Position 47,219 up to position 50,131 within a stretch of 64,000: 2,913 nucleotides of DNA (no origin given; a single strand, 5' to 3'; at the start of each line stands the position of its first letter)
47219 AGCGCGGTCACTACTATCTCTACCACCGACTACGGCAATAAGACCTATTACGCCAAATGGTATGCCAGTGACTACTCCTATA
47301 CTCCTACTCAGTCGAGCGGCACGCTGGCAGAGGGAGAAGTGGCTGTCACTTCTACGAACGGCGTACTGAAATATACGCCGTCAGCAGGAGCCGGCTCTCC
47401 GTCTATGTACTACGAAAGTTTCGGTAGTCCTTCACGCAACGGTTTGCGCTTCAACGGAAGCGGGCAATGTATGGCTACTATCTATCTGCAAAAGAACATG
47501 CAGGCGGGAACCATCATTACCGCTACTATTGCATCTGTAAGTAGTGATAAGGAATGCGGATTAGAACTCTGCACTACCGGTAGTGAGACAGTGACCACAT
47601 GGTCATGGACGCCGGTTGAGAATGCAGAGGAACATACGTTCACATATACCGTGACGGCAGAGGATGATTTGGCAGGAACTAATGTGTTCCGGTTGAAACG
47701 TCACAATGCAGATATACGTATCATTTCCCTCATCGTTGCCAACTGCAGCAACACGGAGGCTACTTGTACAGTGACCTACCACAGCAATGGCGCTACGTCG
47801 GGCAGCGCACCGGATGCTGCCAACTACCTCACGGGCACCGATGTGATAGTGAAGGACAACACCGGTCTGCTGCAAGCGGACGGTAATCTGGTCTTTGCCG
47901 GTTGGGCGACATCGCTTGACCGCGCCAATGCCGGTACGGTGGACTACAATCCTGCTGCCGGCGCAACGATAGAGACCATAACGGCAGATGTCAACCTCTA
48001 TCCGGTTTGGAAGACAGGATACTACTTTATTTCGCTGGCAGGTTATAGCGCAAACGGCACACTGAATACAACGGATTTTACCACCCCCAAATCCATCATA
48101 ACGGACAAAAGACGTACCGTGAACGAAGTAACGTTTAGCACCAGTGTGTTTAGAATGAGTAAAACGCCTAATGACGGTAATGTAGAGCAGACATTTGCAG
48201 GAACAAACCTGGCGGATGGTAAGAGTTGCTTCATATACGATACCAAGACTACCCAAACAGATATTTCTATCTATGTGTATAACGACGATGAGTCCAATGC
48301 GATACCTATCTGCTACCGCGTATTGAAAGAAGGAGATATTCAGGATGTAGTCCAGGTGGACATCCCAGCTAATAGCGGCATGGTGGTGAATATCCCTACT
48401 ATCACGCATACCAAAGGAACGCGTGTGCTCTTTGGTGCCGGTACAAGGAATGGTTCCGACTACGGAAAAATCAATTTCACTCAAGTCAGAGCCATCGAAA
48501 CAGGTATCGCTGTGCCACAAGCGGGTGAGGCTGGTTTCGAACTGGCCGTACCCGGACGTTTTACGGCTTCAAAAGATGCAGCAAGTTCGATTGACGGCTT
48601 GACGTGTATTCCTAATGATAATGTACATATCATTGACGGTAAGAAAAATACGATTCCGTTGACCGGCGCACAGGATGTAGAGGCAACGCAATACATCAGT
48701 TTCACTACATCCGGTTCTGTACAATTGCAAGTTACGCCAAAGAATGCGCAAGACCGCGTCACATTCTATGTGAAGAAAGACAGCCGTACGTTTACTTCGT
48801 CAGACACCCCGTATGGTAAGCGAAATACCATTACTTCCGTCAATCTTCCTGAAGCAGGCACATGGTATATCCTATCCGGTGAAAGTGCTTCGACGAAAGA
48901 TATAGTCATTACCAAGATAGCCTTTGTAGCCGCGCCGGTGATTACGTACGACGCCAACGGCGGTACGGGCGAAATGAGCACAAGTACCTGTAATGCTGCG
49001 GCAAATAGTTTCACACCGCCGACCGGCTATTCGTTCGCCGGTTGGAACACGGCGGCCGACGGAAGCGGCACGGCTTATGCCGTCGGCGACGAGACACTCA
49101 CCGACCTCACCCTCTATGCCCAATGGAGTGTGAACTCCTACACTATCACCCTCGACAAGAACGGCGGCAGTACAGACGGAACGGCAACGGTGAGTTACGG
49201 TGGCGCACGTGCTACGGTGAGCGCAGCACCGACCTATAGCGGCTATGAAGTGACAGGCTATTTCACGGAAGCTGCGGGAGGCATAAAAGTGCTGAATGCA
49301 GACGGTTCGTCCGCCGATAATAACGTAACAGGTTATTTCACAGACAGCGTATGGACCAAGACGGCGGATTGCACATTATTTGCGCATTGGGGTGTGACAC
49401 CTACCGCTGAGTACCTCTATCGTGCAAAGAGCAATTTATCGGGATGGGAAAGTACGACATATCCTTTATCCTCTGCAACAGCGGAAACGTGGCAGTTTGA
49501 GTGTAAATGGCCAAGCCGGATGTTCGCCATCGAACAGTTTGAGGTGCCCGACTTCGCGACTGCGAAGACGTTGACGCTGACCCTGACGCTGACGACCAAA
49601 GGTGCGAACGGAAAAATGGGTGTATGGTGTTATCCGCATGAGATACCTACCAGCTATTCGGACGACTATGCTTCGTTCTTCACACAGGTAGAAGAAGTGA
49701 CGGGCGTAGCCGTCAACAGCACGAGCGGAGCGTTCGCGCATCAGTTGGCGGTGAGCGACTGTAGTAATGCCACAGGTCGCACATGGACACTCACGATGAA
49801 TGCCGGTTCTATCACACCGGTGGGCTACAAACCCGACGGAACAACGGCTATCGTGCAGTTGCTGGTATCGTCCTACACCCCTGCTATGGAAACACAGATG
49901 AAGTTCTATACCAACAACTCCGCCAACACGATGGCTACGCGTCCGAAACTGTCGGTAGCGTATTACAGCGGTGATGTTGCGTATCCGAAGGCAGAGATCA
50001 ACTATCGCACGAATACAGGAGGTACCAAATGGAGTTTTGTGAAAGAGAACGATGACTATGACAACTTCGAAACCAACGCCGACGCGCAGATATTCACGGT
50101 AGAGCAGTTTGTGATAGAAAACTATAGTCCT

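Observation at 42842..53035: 3397-aa mosaic surface protein with an internally duplicated module set and a compositional break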

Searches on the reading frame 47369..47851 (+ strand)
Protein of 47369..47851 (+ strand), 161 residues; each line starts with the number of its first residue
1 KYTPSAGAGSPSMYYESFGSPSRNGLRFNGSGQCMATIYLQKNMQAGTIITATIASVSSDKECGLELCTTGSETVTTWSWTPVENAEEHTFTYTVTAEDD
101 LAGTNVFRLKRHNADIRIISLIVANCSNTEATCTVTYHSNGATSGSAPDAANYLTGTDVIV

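Call 10: search_protein_families(library=pfam, proteins=[window:47369-47851:+], max_evalue=10)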
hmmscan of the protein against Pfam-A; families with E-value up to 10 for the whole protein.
window:47369-47851:+ (161 aa): 4 families
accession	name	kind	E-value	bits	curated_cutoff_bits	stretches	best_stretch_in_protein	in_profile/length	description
PF15907.11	Itfg2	-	0.029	14.1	27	1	37-141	65-166/330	Integrin-alpha FG-GAP repeat-containing protein 2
PF19077.6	Big_13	-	0.087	13.8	27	1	64-100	50-86/102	Bacterial Ig-like domain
PF17872.7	AAA_lid_10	-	0.099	13.3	23.2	1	35-73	38-76/99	AAA lid domain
PF17584.7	ComS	-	0.16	11.9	27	1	31-48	19-36/44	Bacillus competence protein S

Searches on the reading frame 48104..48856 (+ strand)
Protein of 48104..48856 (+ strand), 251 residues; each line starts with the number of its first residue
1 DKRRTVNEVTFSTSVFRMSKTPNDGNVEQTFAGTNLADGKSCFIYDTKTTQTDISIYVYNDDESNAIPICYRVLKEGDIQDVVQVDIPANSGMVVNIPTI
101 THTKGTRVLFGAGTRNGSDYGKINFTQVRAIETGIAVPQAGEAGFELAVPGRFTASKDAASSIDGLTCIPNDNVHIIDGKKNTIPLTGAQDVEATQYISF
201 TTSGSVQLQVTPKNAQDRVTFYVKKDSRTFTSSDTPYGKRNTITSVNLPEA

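Call 10: search_protein_families(library=pfam, proteins=[window:48104-48856:+], max_evalue=10)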
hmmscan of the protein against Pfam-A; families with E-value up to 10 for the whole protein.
window:48104-48856:+ (251 aa): 2 families
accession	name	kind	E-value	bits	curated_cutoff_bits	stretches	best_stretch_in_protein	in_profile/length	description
PF00960.24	Neocarzinostat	-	0.031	14.7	25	1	26-62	64-99/110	Neocarzinostatin family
PF17390.7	Bac_rhamnosid_C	-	0.26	11.6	22.1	1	82-106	48-72/78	Bacterial alpha-L-rhamnosidase C-terminal domain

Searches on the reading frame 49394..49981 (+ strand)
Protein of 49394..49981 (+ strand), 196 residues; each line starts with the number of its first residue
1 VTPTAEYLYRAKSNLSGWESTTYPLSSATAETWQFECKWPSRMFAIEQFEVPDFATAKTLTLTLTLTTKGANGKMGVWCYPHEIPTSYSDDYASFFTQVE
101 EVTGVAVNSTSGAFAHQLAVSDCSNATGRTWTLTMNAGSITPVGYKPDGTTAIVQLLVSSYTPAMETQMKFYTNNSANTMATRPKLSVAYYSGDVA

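Call 10: search_protein_families(library=pfam, proteins=[window:49394-49981:+], max_evalue=10)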
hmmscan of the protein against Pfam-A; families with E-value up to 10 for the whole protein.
window:49394-49981:+ (196 aa): 1 family
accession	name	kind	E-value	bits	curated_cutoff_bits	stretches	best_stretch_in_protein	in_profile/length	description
PF14946.11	DUF4501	-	0.12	12.8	29.6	1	97-158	32-94/179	Domain of unknown function (DUF4501)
